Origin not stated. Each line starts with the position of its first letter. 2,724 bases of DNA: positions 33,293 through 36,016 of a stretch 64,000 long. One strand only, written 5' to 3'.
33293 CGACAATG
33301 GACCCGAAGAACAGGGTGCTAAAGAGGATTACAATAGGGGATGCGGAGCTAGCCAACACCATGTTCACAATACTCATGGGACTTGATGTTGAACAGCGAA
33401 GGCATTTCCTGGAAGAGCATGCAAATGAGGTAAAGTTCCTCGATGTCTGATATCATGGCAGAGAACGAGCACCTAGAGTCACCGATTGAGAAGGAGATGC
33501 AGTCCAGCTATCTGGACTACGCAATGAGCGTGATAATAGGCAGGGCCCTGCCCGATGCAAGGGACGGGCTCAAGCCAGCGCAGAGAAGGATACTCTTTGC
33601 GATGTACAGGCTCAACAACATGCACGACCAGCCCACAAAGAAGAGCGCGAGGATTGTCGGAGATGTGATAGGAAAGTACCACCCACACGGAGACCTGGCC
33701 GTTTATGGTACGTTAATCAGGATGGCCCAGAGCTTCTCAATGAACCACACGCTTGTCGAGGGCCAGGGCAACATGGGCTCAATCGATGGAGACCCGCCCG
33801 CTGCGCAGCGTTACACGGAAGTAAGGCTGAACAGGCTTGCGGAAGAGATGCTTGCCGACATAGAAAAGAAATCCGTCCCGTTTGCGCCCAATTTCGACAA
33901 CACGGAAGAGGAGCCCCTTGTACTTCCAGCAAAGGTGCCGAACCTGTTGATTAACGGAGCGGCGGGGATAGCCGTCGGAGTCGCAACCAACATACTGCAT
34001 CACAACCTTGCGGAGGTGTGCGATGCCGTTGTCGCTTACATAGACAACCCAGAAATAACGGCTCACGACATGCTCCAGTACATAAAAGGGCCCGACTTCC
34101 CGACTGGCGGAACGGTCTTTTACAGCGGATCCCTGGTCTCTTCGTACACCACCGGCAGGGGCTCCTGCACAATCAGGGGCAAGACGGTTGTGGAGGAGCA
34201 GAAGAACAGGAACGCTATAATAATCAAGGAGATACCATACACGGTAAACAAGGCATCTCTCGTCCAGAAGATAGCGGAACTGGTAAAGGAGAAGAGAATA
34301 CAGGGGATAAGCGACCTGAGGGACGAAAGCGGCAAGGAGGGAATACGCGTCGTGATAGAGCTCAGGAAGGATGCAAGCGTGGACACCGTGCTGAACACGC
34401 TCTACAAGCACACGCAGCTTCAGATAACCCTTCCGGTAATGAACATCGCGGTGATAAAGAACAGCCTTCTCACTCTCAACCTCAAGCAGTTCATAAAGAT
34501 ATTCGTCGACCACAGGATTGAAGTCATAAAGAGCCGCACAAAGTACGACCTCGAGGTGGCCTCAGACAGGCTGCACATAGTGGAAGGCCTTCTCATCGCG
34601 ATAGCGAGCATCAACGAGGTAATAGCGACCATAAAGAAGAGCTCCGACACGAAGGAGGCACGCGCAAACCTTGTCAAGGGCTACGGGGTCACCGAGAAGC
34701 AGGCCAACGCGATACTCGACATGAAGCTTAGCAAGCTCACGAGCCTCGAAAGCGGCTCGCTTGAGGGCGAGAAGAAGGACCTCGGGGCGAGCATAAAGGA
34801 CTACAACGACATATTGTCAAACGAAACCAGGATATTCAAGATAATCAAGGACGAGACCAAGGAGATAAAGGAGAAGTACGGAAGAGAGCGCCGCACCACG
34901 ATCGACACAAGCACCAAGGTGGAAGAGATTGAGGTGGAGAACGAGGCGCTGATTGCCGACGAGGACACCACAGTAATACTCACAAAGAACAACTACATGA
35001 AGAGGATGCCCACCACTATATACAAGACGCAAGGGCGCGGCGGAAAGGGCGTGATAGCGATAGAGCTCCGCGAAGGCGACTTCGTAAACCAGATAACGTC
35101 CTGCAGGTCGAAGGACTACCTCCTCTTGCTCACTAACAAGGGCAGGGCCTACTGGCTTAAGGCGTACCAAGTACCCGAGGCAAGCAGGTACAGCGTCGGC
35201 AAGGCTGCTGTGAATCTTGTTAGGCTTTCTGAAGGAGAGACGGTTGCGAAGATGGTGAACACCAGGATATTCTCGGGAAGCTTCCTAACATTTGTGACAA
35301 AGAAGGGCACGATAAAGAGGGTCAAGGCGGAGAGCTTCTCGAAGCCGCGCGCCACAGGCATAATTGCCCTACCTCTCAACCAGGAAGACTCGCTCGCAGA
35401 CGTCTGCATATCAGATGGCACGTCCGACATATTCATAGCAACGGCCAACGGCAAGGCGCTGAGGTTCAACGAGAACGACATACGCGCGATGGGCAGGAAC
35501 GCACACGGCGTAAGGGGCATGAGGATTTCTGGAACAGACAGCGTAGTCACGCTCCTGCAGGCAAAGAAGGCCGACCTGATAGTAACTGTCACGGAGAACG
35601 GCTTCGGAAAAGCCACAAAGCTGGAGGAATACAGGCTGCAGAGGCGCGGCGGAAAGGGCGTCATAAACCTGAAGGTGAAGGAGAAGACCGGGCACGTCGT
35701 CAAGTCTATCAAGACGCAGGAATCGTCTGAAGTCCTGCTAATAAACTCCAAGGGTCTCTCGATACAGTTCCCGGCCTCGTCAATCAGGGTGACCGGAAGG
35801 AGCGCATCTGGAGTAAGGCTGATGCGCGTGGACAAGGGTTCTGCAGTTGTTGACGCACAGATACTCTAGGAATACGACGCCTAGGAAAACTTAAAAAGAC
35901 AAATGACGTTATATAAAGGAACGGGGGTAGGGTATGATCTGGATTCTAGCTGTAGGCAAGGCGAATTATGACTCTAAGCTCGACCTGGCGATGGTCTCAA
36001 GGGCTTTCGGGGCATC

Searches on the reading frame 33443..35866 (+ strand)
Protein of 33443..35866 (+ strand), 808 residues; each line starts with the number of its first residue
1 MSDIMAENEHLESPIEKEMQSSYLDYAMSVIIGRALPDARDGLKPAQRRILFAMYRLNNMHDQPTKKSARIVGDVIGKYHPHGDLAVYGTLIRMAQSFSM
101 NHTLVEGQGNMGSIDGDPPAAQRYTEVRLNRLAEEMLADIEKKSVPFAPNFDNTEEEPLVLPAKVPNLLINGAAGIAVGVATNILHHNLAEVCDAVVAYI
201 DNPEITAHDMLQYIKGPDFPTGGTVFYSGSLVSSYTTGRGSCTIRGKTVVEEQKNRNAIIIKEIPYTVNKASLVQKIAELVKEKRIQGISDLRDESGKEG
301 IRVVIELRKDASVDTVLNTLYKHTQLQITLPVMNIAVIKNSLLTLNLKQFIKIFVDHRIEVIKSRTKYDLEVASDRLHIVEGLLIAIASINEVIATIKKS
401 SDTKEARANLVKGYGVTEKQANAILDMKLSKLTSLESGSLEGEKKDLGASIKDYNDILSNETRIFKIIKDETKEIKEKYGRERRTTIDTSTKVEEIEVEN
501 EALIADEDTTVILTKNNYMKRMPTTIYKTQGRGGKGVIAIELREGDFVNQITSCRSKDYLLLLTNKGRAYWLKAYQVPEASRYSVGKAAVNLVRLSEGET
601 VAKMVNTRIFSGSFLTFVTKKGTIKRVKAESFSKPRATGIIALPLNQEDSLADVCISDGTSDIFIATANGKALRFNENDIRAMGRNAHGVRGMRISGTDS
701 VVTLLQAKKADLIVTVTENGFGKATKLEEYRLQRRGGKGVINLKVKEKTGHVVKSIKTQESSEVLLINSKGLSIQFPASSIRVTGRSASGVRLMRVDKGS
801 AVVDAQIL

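Call 74: search_protein_families(library=pfam, proteins=[window:33443-35866:+], max_evalue=0.0001)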
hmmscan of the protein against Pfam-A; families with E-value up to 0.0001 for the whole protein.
window:33443-35866:+ (808 aa): 2 families
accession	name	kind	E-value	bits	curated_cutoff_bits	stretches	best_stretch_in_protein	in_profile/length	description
PF00521.26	DNA_topoisoIV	-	2.6e-154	514.7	31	1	34-471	1-430/432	DNA gyrase/topoisomerase IV, subunit A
PF03989.18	DNA_gyraseA_C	-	6.7e-66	218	27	6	662-706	2-46/48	DNA gyrase C-terminal domain, beta-propeller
